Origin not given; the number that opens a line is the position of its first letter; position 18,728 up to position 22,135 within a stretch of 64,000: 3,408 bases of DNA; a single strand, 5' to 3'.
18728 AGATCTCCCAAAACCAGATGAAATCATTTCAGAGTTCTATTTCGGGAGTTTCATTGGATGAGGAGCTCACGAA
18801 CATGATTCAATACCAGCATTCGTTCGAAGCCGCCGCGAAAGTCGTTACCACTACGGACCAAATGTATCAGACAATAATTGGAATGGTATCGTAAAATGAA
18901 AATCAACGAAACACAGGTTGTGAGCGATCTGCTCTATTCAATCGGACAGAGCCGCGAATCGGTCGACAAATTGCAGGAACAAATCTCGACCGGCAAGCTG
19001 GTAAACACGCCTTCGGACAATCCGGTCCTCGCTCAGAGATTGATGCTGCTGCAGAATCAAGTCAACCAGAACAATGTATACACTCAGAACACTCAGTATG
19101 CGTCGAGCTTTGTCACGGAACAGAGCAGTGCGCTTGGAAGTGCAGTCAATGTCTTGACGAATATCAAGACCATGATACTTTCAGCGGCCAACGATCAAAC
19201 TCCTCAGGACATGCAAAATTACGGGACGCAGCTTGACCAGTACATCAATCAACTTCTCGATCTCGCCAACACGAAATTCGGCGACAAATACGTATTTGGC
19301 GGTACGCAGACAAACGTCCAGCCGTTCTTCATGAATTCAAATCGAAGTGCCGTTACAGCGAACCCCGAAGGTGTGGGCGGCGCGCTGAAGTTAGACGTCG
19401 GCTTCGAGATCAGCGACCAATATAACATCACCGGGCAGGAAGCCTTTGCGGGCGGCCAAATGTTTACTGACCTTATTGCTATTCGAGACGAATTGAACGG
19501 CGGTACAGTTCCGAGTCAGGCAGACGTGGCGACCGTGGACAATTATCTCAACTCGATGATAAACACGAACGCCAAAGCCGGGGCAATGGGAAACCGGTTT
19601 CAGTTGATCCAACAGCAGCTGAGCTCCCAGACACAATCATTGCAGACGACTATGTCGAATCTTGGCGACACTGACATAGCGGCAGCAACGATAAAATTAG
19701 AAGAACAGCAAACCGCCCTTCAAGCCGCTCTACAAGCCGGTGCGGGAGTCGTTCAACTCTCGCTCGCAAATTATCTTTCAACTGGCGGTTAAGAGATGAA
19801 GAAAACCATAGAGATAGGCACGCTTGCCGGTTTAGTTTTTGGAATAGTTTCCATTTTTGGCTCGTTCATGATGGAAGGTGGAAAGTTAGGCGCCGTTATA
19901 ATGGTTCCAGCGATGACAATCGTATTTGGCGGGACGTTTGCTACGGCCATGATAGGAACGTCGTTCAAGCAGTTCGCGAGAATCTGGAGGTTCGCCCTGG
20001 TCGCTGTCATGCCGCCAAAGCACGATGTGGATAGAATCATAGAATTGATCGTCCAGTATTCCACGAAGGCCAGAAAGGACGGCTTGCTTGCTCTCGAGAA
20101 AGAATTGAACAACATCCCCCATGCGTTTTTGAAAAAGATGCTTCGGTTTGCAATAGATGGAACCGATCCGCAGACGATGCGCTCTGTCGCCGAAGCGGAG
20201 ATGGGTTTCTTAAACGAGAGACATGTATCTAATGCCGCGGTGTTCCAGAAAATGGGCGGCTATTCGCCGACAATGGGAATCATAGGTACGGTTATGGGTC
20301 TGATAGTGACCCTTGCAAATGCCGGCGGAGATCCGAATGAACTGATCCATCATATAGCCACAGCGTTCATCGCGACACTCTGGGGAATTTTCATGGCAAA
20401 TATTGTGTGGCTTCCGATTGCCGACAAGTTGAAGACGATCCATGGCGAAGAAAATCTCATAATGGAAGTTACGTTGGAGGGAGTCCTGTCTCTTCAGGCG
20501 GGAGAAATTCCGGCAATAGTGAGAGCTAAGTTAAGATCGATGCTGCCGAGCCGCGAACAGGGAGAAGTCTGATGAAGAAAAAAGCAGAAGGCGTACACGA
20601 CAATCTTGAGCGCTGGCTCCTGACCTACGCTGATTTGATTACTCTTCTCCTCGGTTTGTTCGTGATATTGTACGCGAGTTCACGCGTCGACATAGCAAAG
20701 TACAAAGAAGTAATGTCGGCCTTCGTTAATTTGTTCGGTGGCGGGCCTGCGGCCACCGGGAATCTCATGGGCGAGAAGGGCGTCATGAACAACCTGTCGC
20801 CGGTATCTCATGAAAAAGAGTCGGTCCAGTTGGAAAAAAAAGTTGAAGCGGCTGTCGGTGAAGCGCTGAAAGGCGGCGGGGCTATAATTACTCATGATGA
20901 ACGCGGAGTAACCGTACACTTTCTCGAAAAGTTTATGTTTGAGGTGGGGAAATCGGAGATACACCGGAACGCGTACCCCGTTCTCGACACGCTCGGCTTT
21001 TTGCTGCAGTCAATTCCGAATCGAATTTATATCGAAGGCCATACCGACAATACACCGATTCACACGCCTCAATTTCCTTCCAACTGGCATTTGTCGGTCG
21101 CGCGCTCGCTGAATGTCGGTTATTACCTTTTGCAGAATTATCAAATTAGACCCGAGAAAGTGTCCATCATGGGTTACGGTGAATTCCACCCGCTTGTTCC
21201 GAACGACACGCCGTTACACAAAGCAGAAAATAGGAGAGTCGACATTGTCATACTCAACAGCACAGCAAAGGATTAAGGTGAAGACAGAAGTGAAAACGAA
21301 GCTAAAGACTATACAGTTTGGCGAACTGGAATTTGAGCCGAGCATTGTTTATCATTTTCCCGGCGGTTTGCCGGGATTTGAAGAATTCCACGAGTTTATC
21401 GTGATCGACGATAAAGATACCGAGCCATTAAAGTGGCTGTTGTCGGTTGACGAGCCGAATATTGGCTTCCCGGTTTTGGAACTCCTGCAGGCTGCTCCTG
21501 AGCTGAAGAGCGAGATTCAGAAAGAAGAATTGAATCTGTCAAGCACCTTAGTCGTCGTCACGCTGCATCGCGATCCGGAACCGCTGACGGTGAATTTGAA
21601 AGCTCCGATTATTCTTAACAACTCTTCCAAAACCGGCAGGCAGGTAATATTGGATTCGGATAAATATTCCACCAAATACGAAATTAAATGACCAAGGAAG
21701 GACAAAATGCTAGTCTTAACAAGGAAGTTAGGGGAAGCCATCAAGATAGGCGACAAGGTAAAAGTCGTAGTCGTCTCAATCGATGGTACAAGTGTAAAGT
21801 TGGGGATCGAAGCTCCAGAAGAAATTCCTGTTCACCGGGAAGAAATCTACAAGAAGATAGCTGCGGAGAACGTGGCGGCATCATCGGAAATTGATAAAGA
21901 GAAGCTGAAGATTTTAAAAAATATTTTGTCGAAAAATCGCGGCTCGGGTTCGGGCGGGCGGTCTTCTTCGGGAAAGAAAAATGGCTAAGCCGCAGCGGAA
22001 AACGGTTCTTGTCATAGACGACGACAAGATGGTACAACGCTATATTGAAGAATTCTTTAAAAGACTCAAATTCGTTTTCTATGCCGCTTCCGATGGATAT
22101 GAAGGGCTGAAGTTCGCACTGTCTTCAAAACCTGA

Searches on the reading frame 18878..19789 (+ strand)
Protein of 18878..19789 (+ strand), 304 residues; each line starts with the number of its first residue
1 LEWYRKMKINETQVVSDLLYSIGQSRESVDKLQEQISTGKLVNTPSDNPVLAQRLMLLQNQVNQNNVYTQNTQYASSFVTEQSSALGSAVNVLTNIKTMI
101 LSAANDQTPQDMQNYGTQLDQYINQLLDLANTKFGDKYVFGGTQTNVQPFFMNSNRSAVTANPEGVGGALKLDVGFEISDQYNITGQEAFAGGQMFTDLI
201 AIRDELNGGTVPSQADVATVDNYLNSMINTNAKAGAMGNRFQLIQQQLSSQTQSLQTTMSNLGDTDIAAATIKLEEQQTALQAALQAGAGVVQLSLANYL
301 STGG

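Call 13: search_protein_families(library=pfam, proteins=[window:18878-19789:+], max_evalue=0.01)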
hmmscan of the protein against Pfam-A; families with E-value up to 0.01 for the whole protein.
window:18878-19789:+ (304 aa): 2 families
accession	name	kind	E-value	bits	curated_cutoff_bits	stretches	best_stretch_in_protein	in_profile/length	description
PF00669.25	Flagellin_N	-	8.5e-17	61.9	26.6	1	9-145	1-139/139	Bacterial flagellin N-terminal helical region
PF00700.27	Flagellin_C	-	2.2e-05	25.1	23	1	218-300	2-86/86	Bacterial flagellin C-terminal helical region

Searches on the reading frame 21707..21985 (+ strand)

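Call 69: search_protein_families(library=pfam, proteins=[window:21707-21985:+], max_evalue=0.1)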
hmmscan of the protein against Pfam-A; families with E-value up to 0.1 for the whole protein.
window:21707-21985:+ (93 aa): 2 families
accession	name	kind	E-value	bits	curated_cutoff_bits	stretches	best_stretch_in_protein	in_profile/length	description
PF02599.21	CsrA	-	2.3e-24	85.5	27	1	1-52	1-52/53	Global regulator protein family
PF07614.16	DUF1577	-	0.032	13.8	25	1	14-65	22-73/256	Protein of unknown function (DUF1577)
